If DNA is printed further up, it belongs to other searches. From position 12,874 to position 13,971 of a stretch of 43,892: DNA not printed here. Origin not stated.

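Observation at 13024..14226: ParA-type ATPase plus overlapping Ala/Pro/Lys-rich disordered protein end the microcompartment operon: candidate McdAB-like positioning module for a catabolic BMC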

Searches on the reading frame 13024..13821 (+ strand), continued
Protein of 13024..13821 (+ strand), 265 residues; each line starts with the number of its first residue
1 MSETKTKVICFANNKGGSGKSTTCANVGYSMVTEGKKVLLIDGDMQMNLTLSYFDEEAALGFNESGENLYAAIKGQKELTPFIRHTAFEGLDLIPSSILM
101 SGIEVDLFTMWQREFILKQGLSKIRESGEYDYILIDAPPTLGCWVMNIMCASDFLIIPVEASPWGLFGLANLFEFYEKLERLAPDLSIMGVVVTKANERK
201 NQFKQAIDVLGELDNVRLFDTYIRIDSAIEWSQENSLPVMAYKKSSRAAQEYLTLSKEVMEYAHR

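Call 34: search_dna_similar(query=window:13024-13818:+, collection=plasmids, mode=protein, max_evalue=1e-10, max_rows=12)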
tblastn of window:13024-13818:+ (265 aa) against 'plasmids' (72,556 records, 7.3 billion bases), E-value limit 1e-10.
The search stops at 5000 records and this limit was reached: more records match than are counted here, and every count below describes the 5000 best-scoring records only.
Records with a match: at least 5000; places in all: 5265; records where one place covers at least 80% of the query: 2541.
Best place of each record, by identity: <60% 5000.
By first word of the organism name: Escherichia 1056; Enterococcus 447; Borreliella 291; Borrelia 263; Rhizobium 257; Acinetobacter 195; Clostridium 130; Agrobacterium 112; Chlamydia 108; Klebsiella 65; and 369 more.
By predicted mobility (MOB-suite, as given by PLSDB): non-mobilizable 2742; mobilizable 1141; conjugative 1117.
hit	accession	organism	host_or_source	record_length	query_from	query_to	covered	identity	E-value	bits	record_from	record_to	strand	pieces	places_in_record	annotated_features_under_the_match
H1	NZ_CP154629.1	Acetoanaerobium noterae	cell culture,Sludge of a digestion ...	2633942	5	260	97%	39.5%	4e-49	180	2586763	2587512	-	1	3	none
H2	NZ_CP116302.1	Tenacibaculum finnmarkense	Atlantic salmon (Salmo salar ...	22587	7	265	98%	38.4%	1e-36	144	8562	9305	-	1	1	AAA family ATPase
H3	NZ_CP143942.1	Bacteroides thetaiotaomicron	Homo sapiens,cell culture,fecal sample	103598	4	260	97%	38.2%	1e-32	166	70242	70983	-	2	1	none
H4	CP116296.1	Tenacibaculum finnmarkense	Atlantic salmon (Salmo salar ...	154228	6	263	97%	37.8%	9e-35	139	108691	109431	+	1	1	ParA family protein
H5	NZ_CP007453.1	Peptoclostridium acidaminophilum DSM 3953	black mud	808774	5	260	97%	37.7%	3e-49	181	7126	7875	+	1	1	AAA family ATPase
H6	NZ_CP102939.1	Bacteroides cellulosilyticus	Blood(Human)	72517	4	260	97%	37.5%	3e-40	155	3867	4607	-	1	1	ParA family protein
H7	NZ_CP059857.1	Bacteroides zhangwenhongii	Homo sapiens,pure culture,feces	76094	4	260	97%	37.5%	3e-40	155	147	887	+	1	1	ParA family protein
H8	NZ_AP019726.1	Bacteroides uniformis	Homo sapiens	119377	4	260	97%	37.5%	3e-40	155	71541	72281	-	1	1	ParA family protein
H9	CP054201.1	Bacteroides uniformis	Homo sapiens,whole organism,feces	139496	4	260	97%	37.5%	3e-40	155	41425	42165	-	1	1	record has no annotation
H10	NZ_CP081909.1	Phocaeicola vulgatus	Homo sapiens,Peritoneal Fluid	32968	4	260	97%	37.5%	3e-40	155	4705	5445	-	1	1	ParA family protein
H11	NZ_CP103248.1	Bacteroides thetaiotaomicron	Homo sapiens,cell culture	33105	4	260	97%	37.5%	3e-40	155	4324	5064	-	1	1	ParA family protein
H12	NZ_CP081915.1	Bacteroides faecis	Homo sapiens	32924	4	260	97%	37.1%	5e-40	154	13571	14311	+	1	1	ParA family protein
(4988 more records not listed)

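Call 35: search_dna_similar(query=window:13024-13818:+, collection=phages, mode=protein, max_evalue=1e-10, max_rows=8)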
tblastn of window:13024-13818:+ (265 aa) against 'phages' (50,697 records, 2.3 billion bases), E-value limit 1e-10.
Records with a match: 170; places in all: 170; records where one place covers at least 80% of the query: 128.
Best place of each record, by identity: <60% 170.
By first word of the organism name: Bacteriophage 47; Clostridium 24; Enterococcus 14; Vibrio 11; Listeria 10; Bacillus 10; Klebsiella 8; Acinetobacter 6; Clostridioides 6; Leptospira 5; and 16 more.
By host as written in the record: - 75; Clostridium difficile 16; Listeria monocytogenes 10; Clostridioides difficile 3; Yersinia enterocolitica 3; Enterococcus faecalis 62 2; Halobacterium salinarum R1 2; Bacillus subtilis BEST7003 2; and 49 more.
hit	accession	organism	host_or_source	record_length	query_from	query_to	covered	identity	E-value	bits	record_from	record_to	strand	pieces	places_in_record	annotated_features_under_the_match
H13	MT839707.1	Bacteriophage sp.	human fecal samples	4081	5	260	97%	37.5%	1e-39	151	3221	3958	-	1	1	record has no annotation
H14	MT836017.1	Bacteriophage sp.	human fecal samples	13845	6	261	97%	36.8%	2e-41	156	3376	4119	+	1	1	record has no annotation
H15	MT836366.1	Bacteriophage sp.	human fecal samples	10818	3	261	98%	36.2%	2e-41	157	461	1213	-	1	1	record has no annotation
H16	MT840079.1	Bacteriophage sp.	human fecal samples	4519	5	265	98%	35.2%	6e-33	132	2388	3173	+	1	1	record has no annotation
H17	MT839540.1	Bacteriophage sp.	human fecal samples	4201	5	265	98%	34.3%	2e-28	119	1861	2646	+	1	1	record has no annotation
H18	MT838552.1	Bacteriophage sp.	human fecal samples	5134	7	260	96%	35.2%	2e-35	139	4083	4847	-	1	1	record has no annotation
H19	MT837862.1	Bacteriophage sp.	human fecal samples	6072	7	260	96%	35.2%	1e-34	137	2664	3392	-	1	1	record has no annotation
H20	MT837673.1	Bacteriophage sp.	human fecal samples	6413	7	264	97%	34.6%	8e-34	134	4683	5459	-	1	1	record has no annotation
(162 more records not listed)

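Call 64: search_protein_representatives(protein=window:13024-13818:+)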
Query: 265 residues. Proteins with E-value up to 0.001 (for the whole library): 35964; up to 1e-10: 14520; up to 1e-30: 240. The best 150 are listed.
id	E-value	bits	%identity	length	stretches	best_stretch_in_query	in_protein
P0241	1.2e-97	342.5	59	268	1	4-263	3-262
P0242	9.1e-82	290.5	67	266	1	4-193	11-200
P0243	7.7e-75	267.8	51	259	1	7-262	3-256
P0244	1.3e-72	260.5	61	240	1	6-190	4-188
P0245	1.9e-66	240.3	63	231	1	47-228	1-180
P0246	2.5e-66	239.9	66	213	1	6-164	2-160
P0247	7.3e-66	238.4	91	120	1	146-265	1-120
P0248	2.1e-65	236.9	68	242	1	5-162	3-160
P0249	3.5e-61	223.0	59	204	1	90-260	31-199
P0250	2.7e-59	216.9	44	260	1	5-261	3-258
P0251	3.7e-59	216.4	65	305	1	5-161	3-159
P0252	5.4e-56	206.1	58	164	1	100-259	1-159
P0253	3.4e-52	193.6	62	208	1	5-149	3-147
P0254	2.8e-51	190.6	43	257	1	4-261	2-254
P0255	7.7e-50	185.9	62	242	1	4-145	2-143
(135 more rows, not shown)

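Call 66: find_homologous_proteins(query=P0243, max_evalue=1e-40)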
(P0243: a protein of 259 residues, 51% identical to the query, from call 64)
Query P0243 (259 aa): 7484 proteins with E <= 1e-40 among 8000 candidates; the best 120 are listed.
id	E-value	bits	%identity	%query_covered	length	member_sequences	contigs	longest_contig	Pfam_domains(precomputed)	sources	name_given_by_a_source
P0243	1.7e-166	570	100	100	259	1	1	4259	PF00142.25,PF10609.16,PF01656.30,PF13614.13,PF07015.18,PF09140.18,PF06564.19,PF02374.22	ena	-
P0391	5.6e-129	447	78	100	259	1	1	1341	PF00142.25,PF10609.16,PF01656.30,PF13614.13,PF07015.18,PF09140.18,PF06564.19,PF02374.22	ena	-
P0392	5.6e-118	411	72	98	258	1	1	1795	PF00142.25,PF10609.16,PF01656.30,PF13614.13,PF07015.18,PF09140.18,PF06564.19,PF02374.22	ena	-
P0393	3.6e-115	401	69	98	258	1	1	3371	PF00142.25,PF10609.16,PF01656.30,PF13614.13,PF07015.18,PF09140.18,PF06564.19,PF02374.22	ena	-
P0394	8.8e-115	400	69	98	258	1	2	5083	PF00142.25,PF10609.16,PF01656.30,PF13614.13,PF07015.18,PF09140.18,PF06564.19,PF02374.22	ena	-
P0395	6.1e-113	394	68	98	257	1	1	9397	PF00142.25,PF10609.16,PF01656.30,PF13614.13,PF07015.18,PF09140.18,PF06564.19,PF02374.22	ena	-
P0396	3.1e-109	382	67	98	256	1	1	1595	PF00142.25,PF10609.16,PF01656.30,PF13614.13,PF09140.18,PF06564.19,PF02374.22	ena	-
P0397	8.4e-109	381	67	98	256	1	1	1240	PF00142.25,PF10609.16,PF01656.30,PF13614.13,PF09140.18,PF06564.19,PF02374.22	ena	-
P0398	2.2e-107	376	67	98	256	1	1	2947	PF00142.25,PF10609.16,PF01656.30,PF13614.13,PF09140.18,PF06564.19,PF02374.22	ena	-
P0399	4.0e-107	375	67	98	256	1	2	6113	PF00142.25,PF10609.16,PF01656.30,PF13614.13,PF09140.18,PF06564.19,PF02374.22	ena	-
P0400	2.0e-106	373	66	98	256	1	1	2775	PF00142.25,PF10609.16,PF01656.30,PF13614.13,PF09140.18,PF06564.19,PF02374.22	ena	-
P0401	6.9e-102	358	68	100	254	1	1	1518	PF00142.25,PF10609.16,PF01656.30,PF13614.13,PF09140.18,PF06564.19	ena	-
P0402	1.6e-101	357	69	100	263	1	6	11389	PF00142.25,PF10609.16,PF01656.30,PF13614.13,PF07015.18,PF09140.18,PF06564.19,PF02374.22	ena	-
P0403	1.6e-101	357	69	100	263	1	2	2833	PF00142.25,PF10609.16,PF01656.30,PF13614.13,PF07015.18,PF09140.18,PF06564.19,PF02374.22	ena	-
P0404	2.5e-101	356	68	100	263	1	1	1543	PF00142.25,PF10609.16,PF01656.30,PF13614.13,PF09140.18,PF06564.19,PF02374.22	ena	-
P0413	1.0e-100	354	68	100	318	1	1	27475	PF00142.25,PF10609.16,PF01656.30,PF13614.13,PF09140.18,PF06564.19,PF02374.22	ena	-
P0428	5.6e-99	348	66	100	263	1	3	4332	PF00142.25,PF10609.16,PF01656.30,PF13614.13,PF09140.18,PF06564.19,PF02374.22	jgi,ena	jgi:chromosome partitioning protein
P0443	2.8e-96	340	65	100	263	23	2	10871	PF00142.25,PF10609.16,PF01656.30,PF13614.13,PF09140.18,PF06564.19,PF02374.22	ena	-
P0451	1.6e-93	331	64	100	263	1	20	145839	PF00142.25,PF10609.16,PF01656.30,PF13614.13,PF09140.18,PF06564.19,PF02374.22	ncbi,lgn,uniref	ncbi:ParA family protein [Ruminococcus sp. 5_1_39BFAA]|uniref:ParA family protein n=1 Tax=Ruminococc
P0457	6.9e-93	328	63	100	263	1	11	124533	PF00142.25,PF10609.16,PF01656.30,PF13614.13,PF09140.18,PF06564.19,PF02374.22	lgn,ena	-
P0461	1.1e-92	328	63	100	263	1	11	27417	PF00142.25,PF10609.16,PF01656.30,PF13614.13,PF09140.18,PF06564.19,PF02374.22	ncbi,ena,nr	ncbi:MAG: AAA family ATPase [Blautia sp.]|nr:AAA family ATPase [Blautia sp.]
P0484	2.9e-91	323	63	100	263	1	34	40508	PF00142.25,PF10609.16,PF01656.30,PF13614.13,PF07015.18,PF09140.18,PF06564.19,PF02374.22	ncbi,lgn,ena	-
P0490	4.1e-91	323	61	100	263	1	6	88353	PF00142.25,PF10609.16,PF01656.30,PF13614.13,PF09140.18,PF06564.19,PF02374.22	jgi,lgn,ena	jgi:chromosome partitioning protein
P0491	4.3e-91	323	62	100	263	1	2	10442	PF00142.25,PF10609.16,PF01656.30,PF13614.13,PF09140.18,PF06564.19,PF02374.22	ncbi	-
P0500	1.0e-90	321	61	100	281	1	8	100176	PF00142.25,PF10609.16,PF01656.30,PF13614.13,PF09140.18,PF06564.19,PF02374.22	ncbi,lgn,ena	-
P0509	2.0e-90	320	63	100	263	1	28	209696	PF00142.25,PF10609.16,PF01656.30,PF13614.13,PF07015.18,PF09140.18,PF06564.19,PF02374.22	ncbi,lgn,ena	-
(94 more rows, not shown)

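Call 67: find_encoding_contigs(protein=P0451, flank=10000, max_places=3)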
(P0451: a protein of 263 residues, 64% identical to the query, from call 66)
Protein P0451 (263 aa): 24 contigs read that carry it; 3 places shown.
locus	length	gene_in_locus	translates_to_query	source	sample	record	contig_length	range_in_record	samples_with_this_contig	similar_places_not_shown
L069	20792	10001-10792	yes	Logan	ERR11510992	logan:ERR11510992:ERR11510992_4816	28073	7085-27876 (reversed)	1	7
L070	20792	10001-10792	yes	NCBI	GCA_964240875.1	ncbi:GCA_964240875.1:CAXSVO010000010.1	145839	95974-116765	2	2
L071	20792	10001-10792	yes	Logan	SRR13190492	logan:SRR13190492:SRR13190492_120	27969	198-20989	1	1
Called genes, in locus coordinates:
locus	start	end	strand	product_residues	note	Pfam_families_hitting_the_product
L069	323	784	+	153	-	PF22564:HAAS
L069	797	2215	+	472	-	PF03062:MBOAT, PF13813:MBOAT_2 (weak)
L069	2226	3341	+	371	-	PF16822:ALGX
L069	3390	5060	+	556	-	-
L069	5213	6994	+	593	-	PF08439:Peptidase_M3_N, PF01432:Peptidase_M3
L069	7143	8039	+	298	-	-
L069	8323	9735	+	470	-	PF08937:ThsB_TIR (weak), PF13676:TIR_2, PF00069:Pkinase, PF07714:PK_Tyr_Ser-Thr, PF14531:Kinase-like (weak)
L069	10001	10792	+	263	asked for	PF00142:Fer4_NifH (weak), PF01656:CbiA, PF02374:ArsA_ATPase, PF06564:CBP_BcsQ (weak), PF09140:MipZ, PF10609:ParA, PF13614:AAA_31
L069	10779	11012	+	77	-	-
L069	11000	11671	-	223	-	PF06912:DUF1275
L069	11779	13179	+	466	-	PF09820:AAA-ATPase_like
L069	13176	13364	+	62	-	-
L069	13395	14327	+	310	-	PF03547:Mem_trans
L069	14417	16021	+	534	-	PF09848:SLFN-g3_helicase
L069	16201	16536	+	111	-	-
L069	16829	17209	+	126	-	PF01909:NTP_transf_2, PF18765:Polbeta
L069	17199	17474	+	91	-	PF05168:HEPN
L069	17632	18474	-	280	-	PF02311:AraC_binding, PF07883:Cupin_2 (weak), PF00165:HTH_AraC (weak), PF12833:HTH_18, PF00165:HTH_AraC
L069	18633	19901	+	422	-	PF01547:SBP_bac_1, PF13416:SBP_bac_8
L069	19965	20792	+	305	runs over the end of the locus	PF00528:BPD_transp_1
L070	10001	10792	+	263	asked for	PF00142:Fer4_NifH (weak), PF01656:CbiA, PF02374:ArsA_ATPase, PF06564:CBP_BcsQ (weak), PF09140:MipZ, PF10609:ParA, PF13614:AAA_31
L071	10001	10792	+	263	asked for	PF00142:Fer4_NifH (weak), PF01656:CbiA, PF02374:ArsA_ATPase, PF06564:CBP_BcsQ (weak), PF09140:MipZ, PF10609:ParA, PF13614:AAA_31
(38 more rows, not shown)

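Call 68: find_encoding_contigs(protein=P0243, flank=5000, max_places=2)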
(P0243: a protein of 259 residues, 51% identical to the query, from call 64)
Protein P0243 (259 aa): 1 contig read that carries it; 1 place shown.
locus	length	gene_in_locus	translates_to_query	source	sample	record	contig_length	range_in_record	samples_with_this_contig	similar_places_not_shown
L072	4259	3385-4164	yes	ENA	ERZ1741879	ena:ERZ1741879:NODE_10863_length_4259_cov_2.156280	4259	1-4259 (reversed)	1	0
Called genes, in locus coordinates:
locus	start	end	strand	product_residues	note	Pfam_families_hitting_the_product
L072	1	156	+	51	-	?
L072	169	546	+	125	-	-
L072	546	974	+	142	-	PF02452:PemK_toxin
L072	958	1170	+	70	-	PF20063:DUF6462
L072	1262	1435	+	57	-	-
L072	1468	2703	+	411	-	PF02920:Integrase_DNA, PF00589:Phage_integrase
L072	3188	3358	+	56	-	PF13113:DUF3970 (weak)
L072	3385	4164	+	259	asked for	PF00142:Fer4_NifH, PF01656:CbiA, PF02374:ArsA_ATPase, PF06564:CBP_BcsQ (faint), PF07015:VirC1 (faint), PF09140:MipZ (weak), PF10609:ParA, PF13614:AAA_31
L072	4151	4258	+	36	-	?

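Call 72: find_encoding_contigs(protein=P0509, flank=10000, max_places=4)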
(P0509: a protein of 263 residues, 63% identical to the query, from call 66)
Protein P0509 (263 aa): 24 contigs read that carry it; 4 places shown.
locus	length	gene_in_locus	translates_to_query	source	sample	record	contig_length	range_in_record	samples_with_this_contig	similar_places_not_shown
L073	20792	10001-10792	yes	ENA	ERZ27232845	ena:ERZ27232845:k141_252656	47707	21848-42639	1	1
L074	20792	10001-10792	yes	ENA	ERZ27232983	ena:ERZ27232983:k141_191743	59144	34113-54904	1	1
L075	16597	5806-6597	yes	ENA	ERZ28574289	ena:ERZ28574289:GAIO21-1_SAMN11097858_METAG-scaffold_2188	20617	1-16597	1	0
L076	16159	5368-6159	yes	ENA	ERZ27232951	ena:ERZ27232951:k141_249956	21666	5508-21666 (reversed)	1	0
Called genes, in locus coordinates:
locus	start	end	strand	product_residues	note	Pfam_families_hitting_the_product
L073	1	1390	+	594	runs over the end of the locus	PF02743:dCache_1, PF00672:HAMP, PF06580:His_kinase, PF02518:HATPase_c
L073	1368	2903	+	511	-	PF00072:Response_reg, PF12833:HTH_18, PF00165:HTH_AraC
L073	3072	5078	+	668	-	PF01120:Alpha_L_fucos, PF14871:GHL6, PF08532:Glyco_hydro_42M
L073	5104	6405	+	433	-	PF01547:SBP_bac_1, PF13416:SBP_bac_8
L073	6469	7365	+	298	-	PF00528:BPD_transp_1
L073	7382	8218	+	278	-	PF00528:BPD_transp_1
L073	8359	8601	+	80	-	PF00356:LacI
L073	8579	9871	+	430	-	PF01554:MatE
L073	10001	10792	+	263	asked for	PF00142:Fer4_NifH (weak), PF01656:CbiA, PF02374:ArsA_ATPase, PF06564:CBP_BcsQ (weak), PF07015:VirC1 (faint), PF09140:MipZ (weak), PF10609:ParA (faint), PF13614:AAA_31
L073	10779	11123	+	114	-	-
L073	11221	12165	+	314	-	PF03547:Mem_trans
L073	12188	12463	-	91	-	PF15919:HicB_lk_antitox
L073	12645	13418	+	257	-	PF00300:His_Phos_1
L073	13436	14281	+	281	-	PF02311:AraC_binding, PF07883:Cupin_2, PF00165:HTH_AraC (weak), PF12833:HTH_18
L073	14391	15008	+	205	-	PF16161:DUF4867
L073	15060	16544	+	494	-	PF02952:Fucose_iso_C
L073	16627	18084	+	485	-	PF00370:FGGY_N, PF02782:FGGY_C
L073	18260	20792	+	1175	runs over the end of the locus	PF01580:FtsK_SpoIIIE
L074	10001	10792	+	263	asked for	PF00142:Fer4_NifH (weak), PF01656:CbiA, PF02374:ArsA_ATPase, PF06564:CBP_BcsQ (weak), PF07015:VirC1 (faint), PF09140:MipZ (weak), PF10609:ParA (faint), PF13614:AAA_31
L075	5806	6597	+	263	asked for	PF00142:Fer4_NifH (weak), PF01656:CbiA, PF02374:ArsA_ATPase, PF06564:CBP_BcsQ (weak), PF07015:VirC1 (faint), PF09140:MipZ (weak), PF10609:ParA (faint), PF13614:AAA_31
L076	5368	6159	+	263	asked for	PF00142:Fer4_NifH (weak), PF01656:CbiA, PF02374:ArsA_ATPase, PF06564:CBP_BcsQ (weak), PF07015:VirC1 (faint), PF09140:MipZ (weak), PF10609:ParA (faint), PF13614:AAA_31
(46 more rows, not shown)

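Call 74: find_encoding_contigs(protein=P0395, flank=8000, max_places=2)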
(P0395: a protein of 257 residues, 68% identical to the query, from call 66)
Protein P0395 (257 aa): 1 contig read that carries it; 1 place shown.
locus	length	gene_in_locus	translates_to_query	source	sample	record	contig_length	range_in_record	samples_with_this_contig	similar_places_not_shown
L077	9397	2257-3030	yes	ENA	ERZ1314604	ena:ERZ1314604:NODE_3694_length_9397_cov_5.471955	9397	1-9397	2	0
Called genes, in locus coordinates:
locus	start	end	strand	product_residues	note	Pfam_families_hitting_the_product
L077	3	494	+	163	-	?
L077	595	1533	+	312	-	PF25025:EF-Ts_N (faint), PF00889:EF_TS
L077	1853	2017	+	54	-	-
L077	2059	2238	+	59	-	PF19552:DUF6075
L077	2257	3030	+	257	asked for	PF00142:Fer4_NifH, PF01656:CbiA, PF02374:ArsA_ATPase (weak), PF06564:CBP_BcsQ, PF07015:VirC1 (faint), PF09140:MipZ (weak), PF10609:ParA, PF13614:AAA_31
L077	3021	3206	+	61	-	-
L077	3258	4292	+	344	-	PF00356:LacI, PF01381:HTH_3 (faint), PF00532:Peripla_BP_1, PF13407:Peripla_BP_4, PF13377:Peripla_BP_3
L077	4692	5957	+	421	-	PF13416:SBP_bac_8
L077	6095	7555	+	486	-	PF00528:BPD_transp_1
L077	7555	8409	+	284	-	PF00528:BPD_transp_1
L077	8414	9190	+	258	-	PF05857:TraX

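Call 75: find_encoding_contigs(protein=P0413, flank=10000, max_places=2)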
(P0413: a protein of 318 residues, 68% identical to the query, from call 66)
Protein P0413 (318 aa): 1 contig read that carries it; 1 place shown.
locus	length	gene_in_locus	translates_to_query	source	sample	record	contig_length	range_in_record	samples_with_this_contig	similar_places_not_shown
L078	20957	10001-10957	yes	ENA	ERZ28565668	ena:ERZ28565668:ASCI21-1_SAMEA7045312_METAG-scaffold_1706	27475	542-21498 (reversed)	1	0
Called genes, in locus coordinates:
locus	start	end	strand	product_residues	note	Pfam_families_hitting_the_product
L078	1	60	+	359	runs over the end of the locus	PF13407:Peripla_BP_4, PF00532:Peripla_BP_1, PF13377:Peripla_BP_3 (faint)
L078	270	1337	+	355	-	PF00532:Peripla_BP_1, PF13407:Peripla_BP_4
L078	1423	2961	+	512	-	PF02463:SMC_N (faint), PF00005:ABC_tran, PF13304:AAA_21 (faint), PF00005:ABC_tran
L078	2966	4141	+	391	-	PF02653:BPD_transp_2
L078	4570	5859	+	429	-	PF05598:DUF772, PF01609:DDE_Tnp_1, PF13751:DDE_Tnp_1_6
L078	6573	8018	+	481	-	PF03553:Na_H_antiporter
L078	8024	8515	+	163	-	PF07969:Amidohydro_3 (weak), PF01979:Amidohydro_1, PF07969:Amidohydro_3 (weak)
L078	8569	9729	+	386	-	PF01979:Amidohydro_1, PF07969:Amidohydro_3 (weak)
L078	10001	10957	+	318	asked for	PF02374:ArsA_ATPase, PF06564:CBP_BcsQ (faint), PF09140:MipZ (weak), PF10609:ParA (weak), PF13614:AAA_31, PF00142:Fer4_NifH (weak), PF01656:CbiA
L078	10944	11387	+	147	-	-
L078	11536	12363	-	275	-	PF00005:ABC_tran, PF00270:DEAD (weak), PF02463:SMC_N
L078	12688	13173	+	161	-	-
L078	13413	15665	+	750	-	PF02378:PTS_EIIC, PF00367:PTS_EIIB, PF00358:PTS_EIIA_1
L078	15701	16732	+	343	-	PF03123:CAT_RBD, PF00874:PRD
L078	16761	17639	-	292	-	PF00126:HTH_1, PF03466:LysR_substrate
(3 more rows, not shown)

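Call 81: find_related_loci(query=A3, collection=metagenome_contigs, flank=10000)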
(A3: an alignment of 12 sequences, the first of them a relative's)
Query A3 (263 aa) in metagenome_contigs; peptide patterns used: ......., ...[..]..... (x = any residue, [..] = any of these).
600 stretches matched a pattern (row limit reached: there are more); 537 encode a relative of the query (tblastn E <= 1e-3); the best 80 are kept; 80 distinct loci.
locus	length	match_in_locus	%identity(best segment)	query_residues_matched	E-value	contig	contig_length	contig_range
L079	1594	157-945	86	1-263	8e-178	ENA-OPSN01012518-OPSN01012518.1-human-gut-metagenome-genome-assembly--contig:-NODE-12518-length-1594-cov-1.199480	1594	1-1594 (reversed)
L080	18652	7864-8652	87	1-263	2e-162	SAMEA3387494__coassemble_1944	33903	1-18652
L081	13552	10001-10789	87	1-263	1e-161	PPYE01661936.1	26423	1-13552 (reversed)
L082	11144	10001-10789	87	1-263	7e-162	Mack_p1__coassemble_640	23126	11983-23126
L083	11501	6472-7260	87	1-263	4e-161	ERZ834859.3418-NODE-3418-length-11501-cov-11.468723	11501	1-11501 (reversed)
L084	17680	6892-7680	87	1-263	4e-161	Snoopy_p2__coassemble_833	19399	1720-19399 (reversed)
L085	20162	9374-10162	86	1-263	4e-161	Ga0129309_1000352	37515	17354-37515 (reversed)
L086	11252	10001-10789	88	1-263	2e-160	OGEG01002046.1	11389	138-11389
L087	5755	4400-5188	86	1-263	1e-161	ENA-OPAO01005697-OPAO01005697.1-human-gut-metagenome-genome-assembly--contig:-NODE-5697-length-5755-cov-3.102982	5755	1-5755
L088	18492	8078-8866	86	1-263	4e-160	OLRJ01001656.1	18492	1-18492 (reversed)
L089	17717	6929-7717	86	1-263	5e-160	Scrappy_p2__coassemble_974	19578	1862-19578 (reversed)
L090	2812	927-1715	86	1-263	3e-169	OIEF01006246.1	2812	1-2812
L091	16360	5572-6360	87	1-263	4e-160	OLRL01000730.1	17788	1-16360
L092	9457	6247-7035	85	1-263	6e-160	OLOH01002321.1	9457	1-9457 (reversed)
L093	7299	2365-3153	85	1-263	1e-159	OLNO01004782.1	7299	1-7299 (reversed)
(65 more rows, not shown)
